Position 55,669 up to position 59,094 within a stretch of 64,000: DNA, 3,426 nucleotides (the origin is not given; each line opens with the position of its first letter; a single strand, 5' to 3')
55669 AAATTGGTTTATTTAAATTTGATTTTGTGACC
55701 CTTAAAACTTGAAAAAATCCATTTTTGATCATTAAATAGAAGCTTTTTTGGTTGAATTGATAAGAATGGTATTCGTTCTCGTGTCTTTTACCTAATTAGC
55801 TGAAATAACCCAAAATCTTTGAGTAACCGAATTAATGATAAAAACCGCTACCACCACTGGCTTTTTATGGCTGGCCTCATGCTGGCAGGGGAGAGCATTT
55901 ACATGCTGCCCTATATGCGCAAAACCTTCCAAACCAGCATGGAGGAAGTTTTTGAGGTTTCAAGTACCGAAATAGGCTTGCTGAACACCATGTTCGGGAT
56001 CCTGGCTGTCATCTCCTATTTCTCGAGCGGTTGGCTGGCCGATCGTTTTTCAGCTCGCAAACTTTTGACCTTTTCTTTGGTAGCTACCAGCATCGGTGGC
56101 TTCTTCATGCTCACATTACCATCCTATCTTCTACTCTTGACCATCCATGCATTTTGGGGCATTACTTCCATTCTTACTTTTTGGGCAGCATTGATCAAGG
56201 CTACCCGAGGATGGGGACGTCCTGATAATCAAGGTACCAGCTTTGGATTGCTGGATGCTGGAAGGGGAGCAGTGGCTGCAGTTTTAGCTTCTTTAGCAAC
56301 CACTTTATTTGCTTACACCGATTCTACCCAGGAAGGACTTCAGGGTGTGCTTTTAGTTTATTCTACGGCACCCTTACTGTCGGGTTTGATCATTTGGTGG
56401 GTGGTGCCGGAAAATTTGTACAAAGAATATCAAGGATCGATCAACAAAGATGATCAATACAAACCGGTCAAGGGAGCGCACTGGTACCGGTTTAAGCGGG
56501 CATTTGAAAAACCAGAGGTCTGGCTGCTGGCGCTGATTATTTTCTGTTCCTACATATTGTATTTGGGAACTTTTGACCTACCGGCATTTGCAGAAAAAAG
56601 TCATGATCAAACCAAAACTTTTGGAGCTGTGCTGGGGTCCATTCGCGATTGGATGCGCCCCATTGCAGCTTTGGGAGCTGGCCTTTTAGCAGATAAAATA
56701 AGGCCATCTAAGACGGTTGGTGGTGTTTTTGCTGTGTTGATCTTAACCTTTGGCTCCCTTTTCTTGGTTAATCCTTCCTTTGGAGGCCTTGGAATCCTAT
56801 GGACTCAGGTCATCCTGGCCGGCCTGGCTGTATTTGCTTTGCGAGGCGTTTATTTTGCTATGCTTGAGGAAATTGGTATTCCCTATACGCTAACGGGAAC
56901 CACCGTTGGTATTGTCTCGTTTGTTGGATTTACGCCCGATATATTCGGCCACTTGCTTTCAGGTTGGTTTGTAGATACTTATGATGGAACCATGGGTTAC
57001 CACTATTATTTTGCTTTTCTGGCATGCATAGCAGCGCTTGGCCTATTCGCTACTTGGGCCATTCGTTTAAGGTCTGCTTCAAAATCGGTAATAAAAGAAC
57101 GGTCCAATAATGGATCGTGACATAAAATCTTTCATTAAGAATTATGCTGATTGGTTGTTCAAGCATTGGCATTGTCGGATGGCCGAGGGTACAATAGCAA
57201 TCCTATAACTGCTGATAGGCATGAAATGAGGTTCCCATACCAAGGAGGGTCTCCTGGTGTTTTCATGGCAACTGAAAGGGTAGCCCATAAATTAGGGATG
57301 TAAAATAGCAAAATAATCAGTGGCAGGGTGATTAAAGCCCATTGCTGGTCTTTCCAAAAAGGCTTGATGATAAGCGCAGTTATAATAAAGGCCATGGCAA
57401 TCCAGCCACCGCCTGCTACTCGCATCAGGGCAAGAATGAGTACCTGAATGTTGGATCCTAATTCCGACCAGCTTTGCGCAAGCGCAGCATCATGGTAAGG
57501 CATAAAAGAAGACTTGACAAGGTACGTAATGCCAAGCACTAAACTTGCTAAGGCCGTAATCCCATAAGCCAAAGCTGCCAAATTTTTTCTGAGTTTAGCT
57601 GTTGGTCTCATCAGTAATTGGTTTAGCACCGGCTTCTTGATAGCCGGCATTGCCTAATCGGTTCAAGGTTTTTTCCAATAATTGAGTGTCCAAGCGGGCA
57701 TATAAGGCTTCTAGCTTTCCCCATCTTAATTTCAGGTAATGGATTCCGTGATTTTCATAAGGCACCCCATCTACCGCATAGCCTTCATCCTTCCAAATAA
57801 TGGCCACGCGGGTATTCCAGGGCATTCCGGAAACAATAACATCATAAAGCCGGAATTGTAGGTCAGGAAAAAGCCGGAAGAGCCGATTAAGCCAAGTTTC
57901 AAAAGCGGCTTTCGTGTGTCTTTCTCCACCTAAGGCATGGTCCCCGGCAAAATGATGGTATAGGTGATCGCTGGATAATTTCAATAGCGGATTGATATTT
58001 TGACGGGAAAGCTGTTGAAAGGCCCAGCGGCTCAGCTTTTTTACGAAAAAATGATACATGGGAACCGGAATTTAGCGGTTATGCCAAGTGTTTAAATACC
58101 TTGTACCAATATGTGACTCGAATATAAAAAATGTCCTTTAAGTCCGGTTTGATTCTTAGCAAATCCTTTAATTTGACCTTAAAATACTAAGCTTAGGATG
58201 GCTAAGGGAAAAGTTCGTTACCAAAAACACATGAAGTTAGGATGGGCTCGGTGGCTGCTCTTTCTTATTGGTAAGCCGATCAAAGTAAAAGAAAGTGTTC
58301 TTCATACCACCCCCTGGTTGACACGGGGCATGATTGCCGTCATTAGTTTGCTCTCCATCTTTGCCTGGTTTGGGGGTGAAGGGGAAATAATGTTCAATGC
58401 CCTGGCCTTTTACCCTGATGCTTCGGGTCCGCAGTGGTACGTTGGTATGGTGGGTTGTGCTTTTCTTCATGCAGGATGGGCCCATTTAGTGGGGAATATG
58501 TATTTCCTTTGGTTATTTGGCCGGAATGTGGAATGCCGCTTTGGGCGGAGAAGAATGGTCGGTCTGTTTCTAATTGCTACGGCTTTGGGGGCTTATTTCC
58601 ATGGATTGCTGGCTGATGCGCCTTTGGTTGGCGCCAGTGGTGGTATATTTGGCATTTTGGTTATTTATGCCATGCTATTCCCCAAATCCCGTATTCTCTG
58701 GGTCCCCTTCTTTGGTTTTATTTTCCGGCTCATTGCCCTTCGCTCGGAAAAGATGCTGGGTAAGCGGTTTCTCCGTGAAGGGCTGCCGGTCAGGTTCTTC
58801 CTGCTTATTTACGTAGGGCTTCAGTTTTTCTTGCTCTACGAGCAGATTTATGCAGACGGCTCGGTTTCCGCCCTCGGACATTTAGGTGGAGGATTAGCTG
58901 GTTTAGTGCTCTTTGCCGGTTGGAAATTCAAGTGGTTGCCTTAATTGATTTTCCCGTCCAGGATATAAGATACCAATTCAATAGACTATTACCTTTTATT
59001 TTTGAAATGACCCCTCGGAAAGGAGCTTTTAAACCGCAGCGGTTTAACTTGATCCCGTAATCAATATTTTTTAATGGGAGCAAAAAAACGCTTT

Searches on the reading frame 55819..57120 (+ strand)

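Call 74: search_protein_families(library=pfam, proteins=[window:55819-57120:+], max_evalue=0.0001)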
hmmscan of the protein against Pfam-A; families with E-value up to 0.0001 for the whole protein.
window:55819-57120:+ (433 aa): 1 family
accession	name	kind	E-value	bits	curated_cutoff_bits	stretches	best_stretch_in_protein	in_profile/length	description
PF07690.21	MFS_1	-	2.5e-25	89.6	33.4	1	27-371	16-340/347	Major Facilitator Superfamily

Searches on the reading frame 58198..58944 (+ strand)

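Call 74: search_protein_families(library=pfam, proteins=[window:58198-58944:+], max_evalue=0.0001)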
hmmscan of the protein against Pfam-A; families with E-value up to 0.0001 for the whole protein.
window:58198-58944:+ (248 aa): 1 family
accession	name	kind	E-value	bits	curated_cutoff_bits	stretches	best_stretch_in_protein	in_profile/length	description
PF01694.28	Rhomboid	-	8.4e-24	84.8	22.6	1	83-239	6-137/143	Rhomboid domain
